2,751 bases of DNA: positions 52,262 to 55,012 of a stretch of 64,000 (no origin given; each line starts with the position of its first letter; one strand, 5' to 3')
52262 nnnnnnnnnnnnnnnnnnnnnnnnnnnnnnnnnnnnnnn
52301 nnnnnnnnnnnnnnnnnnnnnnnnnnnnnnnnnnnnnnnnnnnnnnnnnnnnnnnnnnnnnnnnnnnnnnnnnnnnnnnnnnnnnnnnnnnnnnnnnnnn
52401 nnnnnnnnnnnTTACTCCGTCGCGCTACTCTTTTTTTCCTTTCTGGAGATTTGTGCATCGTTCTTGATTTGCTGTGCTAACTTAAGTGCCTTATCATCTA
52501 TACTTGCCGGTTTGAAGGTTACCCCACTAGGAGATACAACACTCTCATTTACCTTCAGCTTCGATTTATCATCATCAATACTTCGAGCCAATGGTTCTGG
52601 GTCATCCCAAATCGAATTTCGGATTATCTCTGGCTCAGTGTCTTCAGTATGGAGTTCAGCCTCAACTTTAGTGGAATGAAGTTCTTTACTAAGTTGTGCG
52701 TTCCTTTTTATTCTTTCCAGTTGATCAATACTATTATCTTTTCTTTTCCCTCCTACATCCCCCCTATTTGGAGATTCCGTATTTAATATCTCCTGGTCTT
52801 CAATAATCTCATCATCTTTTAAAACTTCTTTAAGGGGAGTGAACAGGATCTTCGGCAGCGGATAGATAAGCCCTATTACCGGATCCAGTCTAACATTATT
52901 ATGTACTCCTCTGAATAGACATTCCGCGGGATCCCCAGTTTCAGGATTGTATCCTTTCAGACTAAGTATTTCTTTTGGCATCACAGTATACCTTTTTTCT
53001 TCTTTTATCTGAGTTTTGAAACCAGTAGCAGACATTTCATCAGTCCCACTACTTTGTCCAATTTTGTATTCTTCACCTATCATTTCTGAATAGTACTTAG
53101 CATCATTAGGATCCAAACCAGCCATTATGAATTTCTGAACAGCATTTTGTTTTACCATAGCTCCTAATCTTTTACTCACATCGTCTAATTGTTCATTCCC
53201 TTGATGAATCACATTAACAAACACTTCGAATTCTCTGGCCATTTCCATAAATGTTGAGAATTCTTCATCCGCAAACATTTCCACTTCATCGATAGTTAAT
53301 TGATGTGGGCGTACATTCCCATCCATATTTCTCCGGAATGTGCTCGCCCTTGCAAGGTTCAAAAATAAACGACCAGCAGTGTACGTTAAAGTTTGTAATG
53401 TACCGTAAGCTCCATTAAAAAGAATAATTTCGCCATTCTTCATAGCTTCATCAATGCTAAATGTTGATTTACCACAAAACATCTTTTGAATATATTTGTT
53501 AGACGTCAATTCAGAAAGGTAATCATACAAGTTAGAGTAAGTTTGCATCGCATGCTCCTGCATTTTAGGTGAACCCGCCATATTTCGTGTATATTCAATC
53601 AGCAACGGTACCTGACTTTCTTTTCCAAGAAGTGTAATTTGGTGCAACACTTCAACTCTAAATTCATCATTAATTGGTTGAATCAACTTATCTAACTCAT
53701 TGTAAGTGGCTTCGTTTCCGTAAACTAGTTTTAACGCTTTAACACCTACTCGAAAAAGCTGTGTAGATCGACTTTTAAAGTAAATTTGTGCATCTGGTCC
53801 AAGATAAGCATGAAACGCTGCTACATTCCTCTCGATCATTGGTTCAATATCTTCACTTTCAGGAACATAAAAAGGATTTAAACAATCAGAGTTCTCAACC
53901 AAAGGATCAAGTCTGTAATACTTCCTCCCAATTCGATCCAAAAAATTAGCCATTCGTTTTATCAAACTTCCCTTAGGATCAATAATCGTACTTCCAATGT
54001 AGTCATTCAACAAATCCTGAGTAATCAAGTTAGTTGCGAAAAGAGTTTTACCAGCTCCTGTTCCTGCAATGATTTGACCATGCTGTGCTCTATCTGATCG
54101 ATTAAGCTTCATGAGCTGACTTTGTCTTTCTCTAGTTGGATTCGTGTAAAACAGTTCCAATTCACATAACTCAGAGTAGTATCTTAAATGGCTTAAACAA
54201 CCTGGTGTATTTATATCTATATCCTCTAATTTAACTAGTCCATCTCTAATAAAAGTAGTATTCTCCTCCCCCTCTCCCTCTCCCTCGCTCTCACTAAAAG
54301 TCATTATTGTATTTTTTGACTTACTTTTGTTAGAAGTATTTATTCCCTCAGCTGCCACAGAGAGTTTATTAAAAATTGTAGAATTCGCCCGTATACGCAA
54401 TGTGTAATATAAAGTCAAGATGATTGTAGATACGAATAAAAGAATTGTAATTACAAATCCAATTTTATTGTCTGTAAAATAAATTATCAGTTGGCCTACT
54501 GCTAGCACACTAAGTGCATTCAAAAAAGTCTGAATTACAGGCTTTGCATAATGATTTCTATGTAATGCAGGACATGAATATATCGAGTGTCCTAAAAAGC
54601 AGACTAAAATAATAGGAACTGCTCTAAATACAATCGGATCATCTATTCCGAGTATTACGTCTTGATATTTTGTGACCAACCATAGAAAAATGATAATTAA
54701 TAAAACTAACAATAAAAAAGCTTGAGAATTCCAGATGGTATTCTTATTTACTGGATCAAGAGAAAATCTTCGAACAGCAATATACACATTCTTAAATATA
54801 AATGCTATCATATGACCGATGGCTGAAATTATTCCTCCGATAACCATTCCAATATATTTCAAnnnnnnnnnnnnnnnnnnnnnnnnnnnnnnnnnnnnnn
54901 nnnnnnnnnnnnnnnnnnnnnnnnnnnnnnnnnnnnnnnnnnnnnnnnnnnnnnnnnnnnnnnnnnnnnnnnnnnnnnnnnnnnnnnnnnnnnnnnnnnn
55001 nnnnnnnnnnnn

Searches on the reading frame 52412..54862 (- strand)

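Call 3: search_protein_families(library=pfam, proteins=[window:52412-54862:-], max_evalue=1)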
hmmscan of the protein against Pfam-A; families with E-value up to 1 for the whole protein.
window:52412-54862:- (816 aa): 8 families
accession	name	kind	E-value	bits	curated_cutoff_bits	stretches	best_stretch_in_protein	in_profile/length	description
PF02534.20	T4SS-DNA_transf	-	1.4e-17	64.2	20.1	1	258-636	43-424/468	Type IV secretory system Conjugative DNA transfer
PF12696.13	TraG-D_C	-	1.2e-08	35.3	22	1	521-636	3-125/126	TraM recognition site of TraD and TraG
PF10412.15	TrwB_AAD_bind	-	7.3e-07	28.8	20.5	1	421-636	147-367/387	Type IV secretion-system coupling protein DNA-binding domain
PF15420.11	Abhydrolase_9_N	-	0.023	15.2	27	1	7-69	15-76/208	Alpha/beta-hydrolase family N-terminus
PF04851.21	ResIII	-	0.038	14.4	22.5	1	254-309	18-74/164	Type III restriction enzyme, res subunit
PF20540.3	DUF6755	-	0.052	14.2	27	1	48-89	16-58/75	Family of unknown function (DUF6755)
PF00270.35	DEAD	-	0.085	13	26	1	263-314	18-71/167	DEAD/DEAH box helicase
PF01935.23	DUF87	-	0.41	11.2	23.2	1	260-298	24-62/220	Helicase HerA, central domain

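Call 4: search_protein_families(library=ncbifam, proteins=[window:52412-54862:-], max_evalue=1)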
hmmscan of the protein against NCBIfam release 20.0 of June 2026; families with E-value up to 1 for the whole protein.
window:52412-54862:- (816 aa): 4 families
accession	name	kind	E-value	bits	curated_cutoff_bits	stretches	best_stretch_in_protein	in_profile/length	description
NF045973.1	conju_CD1115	equivalog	1.3e-11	44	250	1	253-636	18-414/442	VirD4-like conjugal transfer protein, CD1115 family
TIGR03743.1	SXT_TraD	subfamily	1.1e-05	24.1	366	1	252-320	168-239/636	conjugative transfer system coupling protein TraD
TIGR03754.1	conj_TOL_TraD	equivalog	9.5e-05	21.1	647.55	1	247-314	168-236/643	type IV conjugative transfer system coupling protein TraD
NF009514.0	PRK12873.1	equivalog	0.043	13.2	246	1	6-87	52-135/297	4-hydroxybenzoate polyprenyltransferase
